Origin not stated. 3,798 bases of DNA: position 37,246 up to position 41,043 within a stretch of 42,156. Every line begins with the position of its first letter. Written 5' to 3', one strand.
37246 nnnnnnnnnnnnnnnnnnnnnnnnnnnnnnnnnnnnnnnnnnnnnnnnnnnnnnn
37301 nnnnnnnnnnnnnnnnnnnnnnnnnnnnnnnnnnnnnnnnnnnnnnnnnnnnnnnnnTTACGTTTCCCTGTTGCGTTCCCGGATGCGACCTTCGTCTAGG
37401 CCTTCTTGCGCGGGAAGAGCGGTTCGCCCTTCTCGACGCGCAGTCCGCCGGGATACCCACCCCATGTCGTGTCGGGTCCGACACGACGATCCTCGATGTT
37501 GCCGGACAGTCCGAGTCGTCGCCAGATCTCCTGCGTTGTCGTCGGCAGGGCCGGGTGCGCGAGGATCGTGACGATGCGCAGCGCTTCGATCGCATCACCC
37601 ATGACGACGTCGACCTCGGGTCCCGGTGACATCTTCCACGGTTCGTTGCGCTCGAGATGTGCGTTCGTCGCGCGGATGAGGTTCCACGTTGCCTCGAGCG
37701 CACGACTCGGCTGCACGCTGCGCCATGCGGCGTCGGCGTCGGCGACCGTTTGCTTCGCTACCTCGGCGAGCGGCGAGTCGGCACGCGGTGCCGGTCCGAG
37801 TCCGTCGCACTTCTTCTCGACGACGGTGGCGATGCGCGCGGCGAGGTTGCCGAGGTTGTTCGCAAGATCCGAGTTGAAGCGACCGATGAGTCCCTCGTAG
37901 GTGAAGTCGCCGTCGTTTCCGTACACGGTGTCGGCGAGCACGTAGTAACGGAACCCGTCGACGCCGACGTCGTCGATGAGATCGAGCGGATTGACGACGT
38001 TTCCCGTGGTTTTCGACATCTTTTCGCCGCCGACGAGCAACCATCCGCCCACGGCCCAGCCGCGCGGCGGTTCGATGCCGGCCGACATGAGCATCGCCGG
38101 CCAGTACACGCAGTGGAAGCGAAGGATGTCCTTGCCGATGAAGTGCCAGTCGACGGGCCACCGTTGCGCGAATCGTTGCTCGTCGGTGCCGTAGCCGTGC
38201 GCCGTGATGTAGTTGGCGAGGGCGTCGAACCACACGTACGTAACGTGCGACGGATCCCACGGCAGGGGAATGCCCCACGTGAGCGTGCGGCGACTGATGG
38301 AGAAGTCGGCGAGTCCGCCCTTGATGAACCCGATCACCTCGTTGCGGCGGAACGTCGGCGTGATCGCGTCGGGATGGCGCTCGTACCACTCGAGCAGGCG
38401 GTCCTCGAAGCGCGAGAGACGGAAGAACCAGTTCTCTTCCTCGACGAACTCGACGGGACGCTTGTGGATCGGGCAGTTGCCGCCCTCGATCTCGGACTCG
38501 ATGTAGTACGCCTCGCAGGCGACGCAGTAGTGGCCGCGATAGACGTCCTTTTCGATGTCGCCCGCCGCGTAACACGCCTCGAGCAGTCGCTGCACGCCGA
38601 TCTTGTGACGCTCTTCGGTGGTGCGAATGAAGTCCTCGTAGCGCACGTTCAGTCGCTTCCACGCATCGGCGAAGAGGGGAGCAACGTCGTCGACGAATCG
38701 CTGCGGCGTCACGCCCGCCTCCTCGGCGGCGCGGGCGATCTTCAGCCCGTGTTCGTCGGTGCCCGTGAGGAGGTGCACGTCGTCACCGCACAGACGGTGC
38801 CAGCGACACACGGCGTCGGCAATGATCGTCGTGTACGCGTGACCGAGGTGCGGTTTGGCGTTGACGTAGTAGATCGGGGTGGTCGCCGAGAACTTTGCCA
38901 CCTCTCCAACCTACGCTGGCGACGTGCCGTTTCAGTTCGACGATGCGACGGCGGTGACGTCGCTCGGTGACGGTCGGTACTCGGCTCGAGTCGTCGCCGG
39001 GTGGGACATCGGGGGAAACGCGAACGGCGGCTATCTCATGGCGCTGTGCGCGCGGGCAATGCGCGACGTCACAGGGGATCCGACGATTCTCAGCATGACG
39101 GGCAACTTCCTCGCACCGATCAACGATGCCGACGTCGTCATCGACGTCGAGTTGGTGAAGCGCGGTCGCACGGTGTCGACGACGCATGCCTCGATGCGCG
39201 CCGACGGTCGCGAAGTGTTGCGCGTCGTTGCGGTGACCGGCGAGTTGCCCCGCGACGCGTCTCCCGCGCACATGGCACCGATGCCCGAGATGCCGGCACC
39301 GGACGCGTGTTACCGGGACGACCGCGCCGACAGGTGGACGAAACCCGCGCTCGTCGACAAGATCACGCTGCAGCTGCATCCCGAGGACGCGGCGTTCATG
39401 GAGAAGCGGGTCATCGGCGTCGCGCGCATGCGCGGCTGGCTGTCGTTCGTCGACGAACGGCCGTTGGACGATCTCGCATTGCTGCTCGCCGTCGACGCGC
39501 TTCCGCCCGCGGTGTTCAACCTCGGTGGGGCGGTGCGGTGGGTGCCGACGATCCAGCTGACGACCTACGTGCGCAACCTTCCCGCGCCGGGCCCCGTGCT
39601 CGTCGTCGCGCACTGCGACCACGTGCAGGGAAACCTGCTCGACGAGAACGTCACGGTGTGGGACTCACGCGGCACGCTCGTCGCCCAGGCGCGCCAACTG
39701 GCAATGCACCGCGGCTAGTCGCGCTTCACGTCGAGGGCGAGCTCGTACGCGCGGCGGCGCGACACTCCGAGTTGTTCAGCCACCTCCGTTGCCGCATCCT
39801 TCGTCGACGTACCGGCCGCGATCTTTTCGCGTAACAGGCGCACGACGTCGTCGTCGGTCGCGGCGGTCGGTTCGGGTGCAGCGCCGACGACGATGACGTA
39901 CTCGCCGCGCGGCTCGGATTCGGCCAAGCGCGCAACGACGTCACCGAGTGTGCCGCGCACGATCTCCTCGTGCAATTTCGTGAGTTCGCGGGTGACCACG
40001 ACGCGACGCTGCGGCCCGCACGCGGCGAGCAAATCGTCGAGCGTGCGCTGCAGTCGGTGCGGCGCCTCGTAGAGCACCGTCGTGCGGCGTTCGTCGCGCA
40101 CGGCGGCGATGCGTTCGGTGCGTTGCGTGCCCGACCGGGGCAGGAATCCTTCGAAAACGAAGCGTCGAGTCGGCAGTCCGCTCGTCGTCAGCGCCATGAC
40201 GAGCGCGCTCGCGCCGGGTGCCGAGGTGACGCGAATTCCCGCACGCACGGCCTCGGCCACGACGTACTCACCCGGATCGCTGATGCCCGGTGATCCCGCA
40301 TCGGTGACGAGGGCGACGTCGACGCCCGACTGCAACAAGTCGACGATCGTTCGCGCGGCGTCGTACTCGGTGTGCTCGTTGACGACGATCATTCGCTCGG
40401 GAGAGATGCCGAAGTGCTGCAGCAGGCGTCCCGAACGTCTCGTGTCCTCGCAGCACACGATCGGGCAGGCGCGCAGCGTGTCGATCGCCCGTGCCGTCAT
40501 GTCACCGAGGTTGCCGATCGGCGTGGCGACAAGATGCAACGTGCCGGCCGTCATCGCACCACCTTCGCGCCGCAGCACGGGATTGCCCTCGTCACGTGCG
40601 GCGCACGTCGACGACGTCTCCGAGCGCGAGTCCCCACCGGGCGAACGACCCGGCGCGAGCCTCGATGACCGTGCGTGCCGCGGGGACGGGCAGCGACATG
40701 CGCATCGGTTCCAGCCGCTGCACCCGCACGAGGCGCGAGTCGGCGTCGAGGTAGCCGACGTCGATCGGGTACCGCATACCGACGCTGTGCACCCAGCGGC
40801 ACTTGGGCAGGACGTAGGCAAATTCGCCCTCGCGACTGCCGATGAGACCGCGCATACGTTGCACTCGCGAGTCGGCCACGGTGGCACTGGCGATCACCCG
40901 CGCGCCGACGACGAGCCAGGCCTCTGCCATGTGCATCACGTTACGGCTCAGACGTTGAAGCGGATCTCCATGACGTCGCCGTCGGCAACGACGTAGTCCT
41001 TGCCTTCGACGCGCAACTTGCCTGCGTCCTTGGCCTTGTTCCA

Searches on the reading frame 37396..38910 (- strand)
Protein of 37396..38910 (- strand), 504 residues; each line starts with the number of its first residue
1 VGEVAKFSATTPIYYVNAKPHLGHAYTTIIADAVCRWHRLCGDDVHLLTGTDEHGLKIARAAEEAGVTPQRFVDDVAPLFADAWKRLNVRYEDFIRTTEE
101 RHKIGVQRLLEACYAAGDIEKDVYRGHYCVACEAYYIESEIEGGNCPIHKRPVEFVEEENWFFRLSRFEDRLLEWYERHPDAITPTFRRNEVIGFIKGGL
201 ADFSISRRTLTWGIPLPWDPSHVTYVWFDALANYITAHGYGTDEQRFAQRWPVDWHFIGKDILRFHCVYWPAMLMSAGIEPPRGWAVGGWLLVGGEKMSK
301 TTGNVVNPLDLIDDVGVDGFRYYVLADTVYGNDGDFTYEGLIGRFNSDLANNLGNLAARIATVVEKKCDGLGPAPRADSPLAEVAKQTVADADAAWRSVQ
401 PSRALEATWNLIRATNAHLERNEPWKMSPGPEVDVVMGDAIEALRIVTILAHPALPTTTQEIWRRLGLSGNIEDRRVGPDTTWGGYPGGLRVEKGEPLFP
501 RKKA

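Call 11: search_protein_families(library=pfam, proteins=[window:37396-38910:-], max_evalue=0.001)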
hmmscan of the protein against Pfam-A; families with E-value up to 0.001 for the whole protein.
window:37396-38910:- (504 aa): 3 families
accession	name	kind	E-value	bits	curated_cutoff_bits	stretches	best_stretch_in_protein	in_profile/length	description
PF09334.17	tRNA-synt_1g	-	4.4e-103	345.5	20.1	2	146-360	169-390/391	tRNA synthetases class I (M)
PF00133.28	tRNA-synt_1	-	2.8e-28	99.2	22.7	2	6-217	24-244/414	tRNA synthetases class I (I, L, M and V)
PF01406.26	tRNA-synt_1e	-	3.4e-10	40.2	27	1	16-123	19-129/301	tRNA synthetases class I (C) catalytic domain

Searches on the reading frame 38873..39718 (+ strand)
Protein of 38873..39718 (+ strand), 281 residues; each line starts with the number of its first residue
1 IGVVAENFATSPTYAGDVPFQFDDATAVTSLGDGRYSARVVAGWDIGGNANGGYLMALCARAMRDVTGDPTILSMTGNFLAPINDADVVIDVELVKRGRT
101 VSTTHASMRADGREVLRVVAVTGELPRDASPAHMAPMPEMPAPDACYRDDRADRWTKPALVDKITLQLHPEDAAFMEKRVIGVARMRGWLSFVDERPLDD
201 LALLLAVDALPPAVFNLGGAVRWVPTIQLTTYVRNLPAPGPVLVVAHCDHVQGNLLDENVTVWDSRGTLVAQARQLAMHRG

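Call 11: search_protein_families(library=pfam, proteins=[window:38873-39718:+], max_evalue=0.001)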
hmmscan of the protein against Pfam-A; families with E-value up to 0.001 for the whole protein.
window:38873-39718:+ (281 aa): 3 families
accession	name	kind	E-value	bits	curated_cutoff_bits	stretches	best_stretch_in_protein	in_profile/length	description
PF20789.3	4HBT_3C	-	7.1e-27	94.7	24.1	1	143-278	1-139/140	Acyl-CoA thioesterase C-terminal domain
PF13622.12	4HBT_3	-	1.6e-20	73.5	24.3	1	42-122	3-82/83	Acyl-CoA thioesterase N-terminal domain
PF03061.28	4HBT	-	1.8e-07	31.8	20.6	1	48-114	2-76/79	Thioesterase superfamily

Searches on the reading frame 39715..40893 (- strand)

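Call 11: search_protein_families(library=pfam, proteins=[window:39715-40893:-], max_evalue=0.001)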
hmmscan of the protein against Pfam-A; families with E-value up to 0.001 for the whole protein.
window:39715-40893:- (392 aa): 2 families
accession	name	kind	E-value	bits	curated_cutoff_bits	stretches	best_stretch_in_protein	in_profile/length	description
PF00590.25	TP_methylase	-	3.8e-33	115.7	27.8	1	118-319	1-211/212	Tetrapyrrole (Corrin/Porphyrin) Methylases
PF23016.2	RsmI_C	-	1.2e-07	31.9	27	1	345-388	2-44/46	RsmI C-terminal HTH domain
